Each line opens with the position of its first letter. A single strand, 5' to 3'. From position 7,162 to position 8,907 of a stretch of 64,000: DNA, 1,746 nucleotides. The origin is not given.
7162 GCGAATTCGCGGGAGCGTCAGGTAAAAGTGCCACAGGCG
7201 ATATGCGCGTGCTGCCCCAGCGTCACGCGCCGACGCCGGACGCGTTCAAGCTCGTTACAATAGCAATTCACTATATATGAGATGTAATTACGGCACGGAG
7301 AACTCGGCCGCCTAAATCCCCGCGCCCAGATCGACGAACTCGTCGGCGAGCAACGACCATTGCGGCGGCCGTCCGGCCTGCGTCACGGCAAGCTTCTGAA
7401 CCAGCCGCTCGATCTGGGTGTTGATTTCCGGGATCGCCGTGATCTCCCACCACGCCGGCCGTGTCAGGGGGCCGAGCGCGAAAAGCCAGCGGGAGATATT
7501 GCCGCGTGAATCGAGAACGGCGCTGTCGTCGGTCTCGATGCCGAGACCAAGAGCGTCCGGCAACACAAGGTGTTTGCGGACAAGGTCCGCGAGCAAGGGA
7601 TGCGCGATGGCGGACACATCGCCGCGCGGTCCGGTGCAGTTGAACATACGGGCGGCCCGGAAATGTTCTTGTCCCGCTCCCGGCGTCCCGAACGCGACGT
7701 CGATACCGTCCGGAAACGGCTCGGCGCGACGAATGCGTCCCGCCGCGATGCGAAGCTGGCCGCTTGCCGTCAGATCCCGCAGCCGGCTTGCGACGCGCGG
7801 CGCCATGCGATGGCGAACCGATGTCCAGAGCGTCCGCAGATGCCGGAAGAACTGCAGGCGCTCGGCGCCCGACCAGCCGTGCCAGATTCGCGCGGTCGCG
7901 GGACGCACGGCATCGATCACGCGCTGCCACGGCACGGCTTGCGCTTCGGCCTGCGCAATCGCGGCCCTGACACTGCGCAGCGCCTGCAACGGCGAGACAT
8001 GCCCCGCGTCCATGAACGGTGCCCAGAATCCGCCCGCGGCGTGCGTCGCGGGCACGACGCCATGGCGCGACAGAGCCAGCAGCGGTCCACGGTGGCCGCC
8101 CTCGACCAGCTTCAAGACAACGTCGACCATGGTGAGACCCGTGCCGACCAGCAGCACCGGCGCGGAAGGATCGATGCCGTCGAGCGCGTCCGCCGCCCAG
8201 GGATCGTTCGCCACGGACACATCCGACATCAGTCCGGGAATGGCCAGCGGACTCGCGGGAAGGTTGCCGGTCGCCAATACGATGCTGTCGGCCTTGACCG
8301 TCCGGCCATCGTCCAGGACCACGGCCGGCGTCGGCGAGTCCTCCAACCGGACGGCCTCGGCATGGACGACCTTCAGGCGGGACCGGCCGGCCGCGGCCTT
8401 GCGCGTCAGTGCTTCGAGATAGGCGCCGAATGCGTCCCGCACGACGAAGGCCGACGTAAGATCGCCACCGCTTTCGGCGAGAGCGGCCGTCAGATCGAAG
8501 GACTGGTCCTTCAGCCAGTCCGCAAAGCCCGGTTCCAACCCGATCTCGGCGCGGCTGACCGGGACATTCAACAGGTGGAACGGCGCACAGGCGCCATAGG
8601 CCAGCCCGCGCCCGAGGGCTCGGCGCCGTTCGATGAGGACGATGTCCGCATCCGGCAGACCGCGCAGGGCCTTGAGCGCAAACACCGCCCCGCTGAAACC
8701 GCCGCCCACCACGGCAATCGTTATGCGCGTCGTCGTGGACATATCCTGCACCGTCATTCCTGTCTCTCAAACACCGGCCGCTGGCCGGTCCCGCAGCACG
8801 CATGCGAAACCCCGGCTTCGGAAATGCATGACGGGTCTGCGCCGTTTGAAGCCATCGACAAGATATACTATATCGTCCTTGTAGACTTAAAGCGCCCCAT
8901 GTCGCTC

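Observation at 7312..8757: YdhS-like flavoprotein carries a CysE-mimic C-terminal tail (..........): candidate new cysteine-synthase partner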

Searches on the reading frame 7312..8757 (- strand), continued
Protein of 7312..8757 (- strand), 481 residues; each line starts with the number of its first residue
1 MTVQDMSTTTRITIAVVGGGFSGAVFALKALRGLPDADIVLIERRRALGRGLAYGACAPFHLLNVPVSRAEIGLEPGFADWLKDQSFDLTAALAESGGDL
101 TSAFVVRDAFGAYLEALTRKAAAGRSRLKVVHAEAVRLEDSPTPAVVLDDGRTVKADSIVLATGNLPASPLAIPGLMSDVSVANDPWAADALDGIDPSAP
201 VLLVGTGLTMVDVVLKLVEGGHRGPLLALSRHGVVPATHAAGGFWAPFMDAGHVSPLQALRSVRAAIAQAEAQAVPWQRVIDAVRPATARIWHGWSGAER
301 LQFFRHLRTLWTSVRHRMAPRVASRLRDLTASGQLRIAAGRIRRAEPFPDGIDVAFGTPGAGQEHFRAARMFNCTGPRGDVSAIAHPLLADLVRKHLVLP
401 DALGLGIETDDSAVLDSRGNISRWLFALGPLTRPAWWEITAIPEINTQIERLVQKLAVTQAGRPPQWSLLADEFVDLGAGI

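Call 81: search_protein_families(library=ncbifam, proteins=[L093:6884-9169:+, L096:8952-9980:+, P0198, P0172, P0408], max_evalue=0.001)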
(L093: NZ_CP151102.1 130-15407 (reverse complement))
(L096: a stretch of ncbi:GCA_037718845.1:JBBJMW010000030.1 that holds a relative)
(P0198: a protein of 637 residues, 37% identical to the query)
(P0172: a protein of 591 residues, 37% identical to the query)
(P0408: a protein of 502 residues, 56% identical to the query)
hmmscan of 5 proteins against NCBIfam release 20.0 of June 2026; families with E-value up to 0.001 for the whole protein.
L093:6884-9169:+ (761 aa): 20 families
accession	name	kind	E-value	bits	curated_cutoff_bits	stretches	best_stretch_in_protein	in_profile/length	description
TIGR03413.1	GSH_gloB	equivalog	2.4e-33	115.5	200.8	1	504-669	8-168/248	hydroxyacylglutathione hydrolase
NF040641.1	bifunc_ST_SDO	equivalog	1.2e-29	103.5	625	1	496-706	144-390/423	bifunctional sulfur transferase/dioxygenase Blh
NF041804.1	MBL_fold_SolJ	exception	2e-19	69.7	350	1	508-678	20-191/224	solanimycin biosynthesis MBL-fold hydrolase SolJ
NF007597.0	PRK10241.1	equivalog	4.8e-18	65.4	421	1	507-668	13-168/251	hydroxyacylglutathione hydrolase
NF007381.0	PRK09897.1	equivalog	2.8e-10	39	783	1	13-224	3-212/535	FAD-NAD(P)-binding protein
NF033105.1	bla_subclass_B3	equivalog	2.7e-09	36.7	240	1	518-575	33-94/257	subclass B3 metallo-beta-lactamase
NF012229.1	bla_class_B_core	domain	1.5e-07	31.7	100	1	517-613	24-136/139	metallo-beta-lactamase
TIGR00275.1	TIGR00275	subfamily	1.1e-06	27.7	183.8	1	14-170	1-159/401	aminoacetone oxidase family FAD-binding enzyme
NF033106.1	blaL1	exception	2.3e-06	26.8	560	0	504-578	56-133/290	L1 family subclass B3 metallo-beta-lactamase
NF008841.0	PRK11883.1-1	equivalog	2.9e-05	23.2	517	0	10-72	2-63/453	protoporphyrinogen oxidase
NF045700.1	AHLLactAttM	equivalog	3.5e-05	23.4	390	0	516-564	63-115/257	AttM family quorum-quenching N-acyl homoserine lactonase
NF000405.1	HARLDQ_not_B3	exception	5.6e-05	22.8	350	0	503-574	36-110/267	HARLDQ motif MBL-fold protein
NF000287.1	SMB1_fam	exception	0.0001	21.8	400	0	542-577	79-117/280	SMB-1 family subclass B3 metallo-beta-lactamase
NF047979.1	lactonase_AidB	equivalog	0.00022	20.6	360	0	598-636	176-217/271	AidB family quorum-quenching N-acyl homoserine lactonase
NF040470.1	blaEAM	exception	0.00024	20.2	660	0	541-572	118-149/318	EAM family subclass B3 metallo-beta-lactamase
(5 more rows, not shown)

L096:8952-9980:+ (342 aa): 4 families
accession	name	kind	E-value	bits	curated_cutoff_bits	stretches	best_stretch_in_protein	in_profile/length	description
TIGR04122.1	Xnuc_lig_assoc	equivalog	1.4e-68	231.1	325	1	7-316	6-321/326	ligase-associated DNA damage response exonuclease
TIGR03675.1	arCOG00543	equivalog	9.1e-15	53.9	580.2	1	65-201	301-449/631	beta-CASP ribonuclease aCPSF1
NF045584.1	cas14_MBL_CASP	equivalog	4.2e-11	41.9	800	1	77-181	138-240/612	type VII CRISPR-associated protein Cas14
TIGR02651.1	RNase_Z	equivalog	0.00082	18.5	292.95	0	27-47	54-74/302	ribonuclease Z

P0198 (637 aa): 1 family
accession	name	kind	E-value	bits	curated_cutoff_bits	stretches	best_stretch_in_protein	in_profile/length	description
TIGR03404.1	bicupin_oxalic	subfamily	0.00056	19.1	254.2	1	37-109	254-326/367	bicupin, oxalate decarboxylase family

P0172 (591 aa): 15 families
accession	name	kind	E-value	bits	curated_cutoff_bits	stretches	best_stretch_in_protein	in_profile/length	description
NF006444.0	PRK08762.1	equivalog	8.3e-27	93.8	449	1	478-587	3-110/387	molybdopterin-synthase adenylyltransferase MoeB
NF005902.0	PRK07878.1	equivalog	4.1e-11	42.4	647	1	492-590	289-387/392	adenylyltransferase/sulfurtransferase MoeZ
NF007627.0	PRK10287.1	equivalog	2e-09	37.6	102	1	509-577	23-91/104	thiosulfate sulfurtransferase PspE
NF041203.1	rhodanese_LYCAU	equivalog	1e-08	34.9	115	1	488-590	19-122/126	rhodanese-related (seleno)protein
TIGR02981.1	phageshock_pspE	exception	1.4e-08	34.9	126.3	1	509-578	21-90/101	thiosulfate sulfurtransferase PspE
NF045521.1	rhoda_near_glyco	subfamily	5.1e-08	32.8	145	1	487-586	15-110/144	rhodanese homology domain-containing protein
NF001195.0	PRK00162.1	equivalog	3.7e-07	30.4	102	1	492-587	7-99/108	thiosulfate sulfurtransferase GlpE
NF001133.1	PRK00142.1-1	equivalog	4e-07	29.8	170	1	503-588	118-207/229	oxygen-dependent tRNA uridine(34) hydroxylase TrhO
NF005646.0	PRK07411.1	equivalog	1e-06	28.1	633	1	484-590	276-385/390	molybdopterin-synthase adenylyltransferase MoeB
NF008750.0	PRK11784.1-2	equivalog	5.1e-05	22.5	241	0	540-584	82-125/346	tRNA 2-selenouridine(34) synthase MnmH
TIGR03167.1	tRNA_sel_U_synt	equivalog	8.3e-05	22.1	219.75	0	542-585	70-113/311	tRNA 2-selenouridine(34) synthase MnmH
TIGR04271.1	ThiI_C_thiazole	equivalog_domain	0.00045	20.2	70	1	479-575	4-97/101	thiazole biosynthesis protein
NF005313.0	PRK06847.1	subfamily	0.00051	19.1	372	1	10-56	6-52/375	hypothetical protein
NF008752.0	PRK11784.1-4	equivalog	0.0007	18.5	266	0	549-588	93-132/357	tRNA 2-selenouridine(34) synthase MnmH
NF003703.0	PRK05320.1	equivalog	0.00084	19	331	0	491-581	111-210/280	sulfurtransferase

P0408 (502 aa): 3 families
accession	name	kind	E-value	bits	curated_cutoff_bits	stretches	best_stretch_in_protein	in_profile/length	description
NF007381.0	PRK09897.1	equivalog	7.9e-06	24.3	783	1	80-225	74-210/535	FAD-NAD(P)-binding protein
TIGR04369.1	fusion_not_SelD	hypoth_equivalog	0.00029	19.1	700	0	130-239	69-175/701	oxidoreductase/SelD-related fusion protein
NF002480.1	PRK01747.1-1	equivalog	0.00078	18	540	0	6-29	247-270/645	bifunctional tRNA (5-methylaminomethyl-2-thiouridine)(34)-methyltransferase MnmC2/FAD-dependent 5-carboxymethylaminomethyl-2-thiouridine(34)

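Call 91: find_related_loci(query=L004:11501-12334:-, collection=metagenome_contigs, flank=6000)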
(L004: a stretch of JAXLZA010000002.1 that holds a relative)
Query L004:11501-12334:- (277 aa) in metagenome_contigs; peptide patterns used: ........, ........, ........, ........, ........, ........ (x = any residue, [..] = any of these).
600 stretches matched a pattern (row limit reached: there are more); 377 encode a relative of the query (tblastn E <= 1e-3); the best 80 are kept; 80 distinct loci.
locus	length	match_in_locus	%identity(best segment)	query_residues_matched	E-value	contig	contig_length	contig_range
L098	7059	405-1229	68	2-277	1e-119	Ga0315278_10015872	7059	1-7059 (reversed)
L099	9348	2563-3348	61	14-277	9e-103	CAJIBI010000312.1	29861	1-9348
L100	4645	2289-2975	65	17-245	4e-99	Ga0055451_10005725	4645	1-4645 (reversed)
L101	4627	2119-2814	64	14-245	4e-98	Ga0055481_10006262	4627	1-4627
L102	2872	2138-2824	65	17-245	3e-100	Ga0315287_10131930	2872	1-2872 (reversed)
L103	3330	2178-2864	64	17-245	2e-98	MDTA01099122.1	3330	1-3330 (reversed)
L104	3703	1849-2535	63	17-245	1e-97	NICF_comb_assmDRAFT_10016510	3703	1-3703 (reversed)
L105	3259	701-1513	57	7-277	1e-98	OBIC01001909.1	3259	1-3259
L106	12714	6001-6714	59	8-245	6e-96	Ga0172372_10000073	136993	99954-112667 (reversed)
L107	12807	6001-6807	63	5-277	5e-96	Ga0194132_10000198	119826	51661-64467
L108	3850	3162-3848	64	17-245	9e-97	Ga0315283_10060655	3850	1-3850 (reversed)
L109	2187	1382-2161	57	17-277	2e-99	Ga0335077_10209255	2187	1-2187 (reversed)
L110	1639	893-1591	64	14-246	4e-101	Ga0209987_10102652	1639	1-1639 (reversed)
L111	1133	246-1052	56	17-277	1e-102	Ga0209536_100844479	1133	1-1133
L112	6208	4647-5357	61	9-245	2e-93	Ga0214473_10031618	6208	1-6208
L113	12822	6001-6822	62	9-277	8e-93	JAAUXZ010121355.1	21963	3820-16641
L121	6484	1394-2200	55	17-277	8e-90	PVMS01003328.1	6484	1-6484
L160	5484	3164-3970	55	17-277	2e-85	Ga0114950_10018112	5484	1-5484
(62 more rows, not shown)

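Call 96: search_protein_families(library=pfam, proteins=[L101:1683-2099:-, L121:887-1279:-, L160:2672-3049:-, L100:3414-4319:+, L107:5980-6807:+, L100:2160-3410:+, L004:11504-12334:-], max_evalue=0.001)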
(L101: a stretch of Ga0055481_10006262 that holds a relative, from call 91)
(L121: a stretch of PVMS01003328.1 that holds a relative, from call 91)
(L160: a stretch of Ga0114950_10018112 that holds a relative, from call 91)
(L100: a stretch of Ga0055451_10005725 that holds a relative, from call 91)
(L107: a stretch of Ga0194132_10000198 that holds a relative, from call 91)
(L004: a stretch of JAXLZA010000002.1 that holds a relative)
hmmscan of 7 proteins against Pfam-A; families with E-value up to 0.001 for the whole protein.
L101:1683-2099:- (139 aa): 9 families
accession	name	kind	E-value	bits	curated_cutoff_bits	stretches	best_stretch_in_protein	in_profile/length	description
PF01022.26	HTH_5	-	4.1e-15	55.8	22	1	44-88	1-45/47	Bacterial regulatory protein, arsR family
PF12840.13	HTH_20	-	8.3e-10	38.9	27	1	42-90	1-50/51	Helix-turn-helix domain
PF12802.13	MarR_2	-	1.9e-07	31.5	27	1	45-94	5-56/61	MarR family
PF13412.12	HTH_24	-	4.9e-07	29.7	21.9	1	44-88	2-47/48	Winged helix-turn-helix DNA-binding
PF09339.16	HTH_IclR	-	3e-06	27.3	22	1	48-90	6-50/52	IclR helix-turn-helix domain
PF01978.25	TrmB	-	3.2e-05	24.1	25.6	1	54-104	18-67/68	Sugar-specific transcriptional regulator TrmB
PF24034.1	DUF7343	-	0.00015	22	27.6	1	43-89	3-49/62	Domain of unknown function (DUF7343)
PF25213.1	HVO_A0261_N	-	0.00066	19.9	35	1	45-94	11-60/86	HVO_A0261 N-terminal domain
PF01047.28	MarR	-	0.00072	19.8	24.6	0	46-94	4-53/59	MarR family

L121:887-1279:- (131 aa): 3 families
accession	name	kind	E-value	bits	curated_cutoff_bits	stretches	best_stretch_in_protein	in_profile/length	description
PF01022.26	HTH_5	-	8.6e-16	58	22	1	36-81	1-46/47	Bacterial regulatory protein, arsR family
PF12840.13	HTH_20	-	0.00059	20.2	27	0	34-80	1-48/51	Helix-turn-helix domain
PF09339.16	HTH_IclR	-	0.00095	19.3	22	0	40-82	6-50/52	IclR helix-turn-helix domain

L160:2672-3049:- (126 aa): 1 family
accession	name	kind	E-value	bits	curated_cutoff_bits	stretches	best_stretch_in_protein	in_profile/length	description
PF01022.26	HTH_5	-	3.4e-15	56.1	22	1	31-75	1-45/47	Bacterial regulatory protein, arsR family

L100:3414-4319:+ (302 aa): 1 family
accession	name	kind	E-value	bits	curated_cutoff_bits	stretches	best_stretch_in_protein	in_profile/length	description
PF01925.25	TauE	-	3.8e-47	161.4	32.6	1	8-241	2-235/237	Sulfite exporter TauE/SafE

L107:5980-6807:+ (276 aa): 2 families
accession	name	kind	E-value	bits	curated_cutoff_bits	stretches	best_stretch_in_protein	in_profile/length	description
PF00753.33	Lactamase_B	-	1.8e-18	67.6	22.7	1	26-188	4-196/196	Metallo-beta-lactamase superfamily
PF12706.13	Lactamase_B_2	-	0.00014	22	27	1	42-101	3-67/200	Beta-lactamase superfamily domain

L100:2160-3410:+ (417 aa): 2 families
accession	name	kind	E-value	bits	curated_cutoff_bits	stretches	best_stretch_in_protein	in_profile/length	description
PF00753.33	Lactamase_B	-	9.6e-22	78.3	22.7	1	54-216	4-196/196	Metallo-beta-lactamase superfamily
PF00581.25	Rhodanese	-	6.8e-14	52.6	22.2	1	309-392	8-101/102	Rhodanese-like domain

L004:11504-12334:- (277 aa): 1 family
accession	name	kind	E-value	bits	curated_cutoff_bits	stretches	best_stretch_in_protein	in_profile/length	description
PF00753.33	Lactamase_B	-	7.2e-16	59.1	22.7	1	28-189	5-196/196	Metallo-beta-lactamase superfamily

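Call 101: search_dna_similar(query=L113:6001-6822:+, collection=plasmids, mode=protein, max_rows=30, max_evalue=1e-30)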
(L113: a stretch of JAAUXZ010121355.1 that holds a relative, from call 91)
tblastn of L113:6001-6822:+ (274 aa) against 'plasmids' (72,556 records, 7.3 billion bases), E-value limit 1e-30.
Records with a match: 72; places in all: 80; records where one place covers at least 80% of the query: 72.
Best place of each record, by identity: <60% 72.
By first word of the organism name: Paraburkholderia 15; Sphingobium 7; Rhizobium 7; Acinetobacter 7; Burkholderia 6; Acaryochloris 6; Sphingomonas 4; Novosphingobium 3; Nostoc 3; Caballeronia 2; and 9 more.
By predicted mobility (MOB-suite, as given by PLSDB): non-mobilizable 40; conjugative 19; mobilizable 13.
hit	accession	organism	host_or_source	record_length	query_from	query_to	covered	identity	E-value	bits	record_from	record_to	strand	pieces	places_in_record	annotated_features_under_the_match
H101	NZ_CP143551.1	Burkholderia multivorans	Homo sapiens,bronchoalveolar lavage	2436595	10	270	95%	54.8%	2e-62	219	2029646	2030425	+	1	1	none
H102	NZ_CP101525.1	Burkholderia arboris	mixed culture,soil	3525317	4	247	89%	57.5%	4e-60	212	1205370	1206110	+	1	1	none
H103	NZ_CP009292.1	Novosphingobium pentaromativorans US6-1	mud sediment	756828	10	246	86%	59.1%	1e-62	219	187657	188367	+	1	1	MBL fold metallo-hydrolase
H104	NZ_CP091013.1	Burkholderia cenocepacia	-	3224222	3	254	92%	55.2%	4e-59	209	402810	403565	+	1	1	none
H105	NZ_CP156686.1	Burkholderia stagnalis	Bacterial cells,soils collected in ...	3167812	7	247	88%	56.8%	8e-62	217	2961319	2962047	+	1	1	none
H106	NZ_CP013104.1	Paraburkholderia caribensis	-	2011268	9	254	90%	54.5%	2e-60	213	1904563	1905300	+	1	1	none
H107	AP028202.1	Paraburkholderia largidicola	Physopelta gutta,midgut,Midgut crypts ...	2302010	10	254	89%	54.7%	2e-60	213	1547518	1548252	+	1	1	MBL fold metallo-hydrolase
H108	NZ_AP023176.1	Paraburkholderia largidicola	Physopelta gutta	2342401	10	254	89%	54.7%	2e-60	213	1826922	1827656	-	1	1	none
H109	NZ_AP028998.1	Paraburkholderia sp. 22B1P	-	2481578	10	254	89%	54.7%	3e-60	213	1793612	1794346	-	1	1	none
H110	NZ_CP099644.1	Paraburkholderia fungorum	Arabidopsis thaliana,pure culture,leaf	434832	10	247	87%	56.3%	4e-59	209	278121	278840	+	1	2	MBL fold metallo-hydrolase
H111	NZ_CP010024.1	Paraburkholderia fungorum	Microbial isolate culture,White-rot ...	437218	10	247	87%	56.3%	4e-59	209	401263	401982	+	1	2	MBL fold metallo-hydrolase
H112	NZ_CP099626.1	Paraburkholderia fungorum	Arabidopsis thaliana,pure culture,leaf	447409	10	247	87%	56.3%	4e-59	209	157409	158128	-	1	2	MBL fold metallo-hydrolase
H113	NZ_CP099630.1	Paraburkholderia fungorum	Arabidopsis thaliana,pure culture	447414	10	247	87%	56.3%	4e-59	209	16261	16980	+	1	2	MBL fold metallo-hydrolase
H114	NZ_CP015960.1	Paraburkholderia caribensis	Mimosa,single cell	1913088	10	254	89%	54.3%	5e-60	212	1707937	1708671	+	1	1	none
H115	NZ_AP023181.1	Paraburkholderia sp. PGU19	Physopelta gutta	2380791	10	254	89%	54.3%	6e-60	212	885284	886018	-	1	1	none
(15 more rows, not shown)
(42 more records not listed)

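Call 102: get_annotated_region(hit=H101, flank=5000)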
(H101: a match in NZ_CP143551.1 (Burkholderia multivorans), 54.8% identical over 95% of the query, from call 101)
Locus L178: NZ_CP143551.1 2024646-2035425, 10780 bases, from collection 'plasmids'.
description: Burkholderia multivorans strain 2023CK-01339 plasmid unnamed1, complete sequence
organism: Burkholderia multivorans (NCBI taxid 87883)
taxonomy: Bacteria; Pseudomonadota; Betaproteobacteria; Burkholderiales; Burkholderiaceae; Burkholderia; Burkholderia multivorans
host: -; source: Homo sapiens,bronchoalveolar lavage; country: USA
typing (MOB-suite, as given by PLSDB): non-mobilizable
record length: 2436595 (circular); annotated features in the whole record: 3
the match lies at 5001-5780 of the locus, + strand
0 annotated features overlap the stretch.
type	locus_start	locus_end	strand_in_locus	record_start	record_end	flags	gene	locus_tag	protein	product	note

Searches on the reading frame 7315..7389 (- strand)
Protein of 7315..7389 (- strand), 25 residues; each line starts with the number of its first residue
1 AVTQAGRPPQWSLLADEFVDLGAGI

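Call 62: search_solved_structures(query=window:7315-7389:-, max_evalue=10, show_alignments=3)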
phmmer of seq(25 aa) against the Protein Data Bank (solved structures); distinct sequences matched with E-value up to 10: 0.
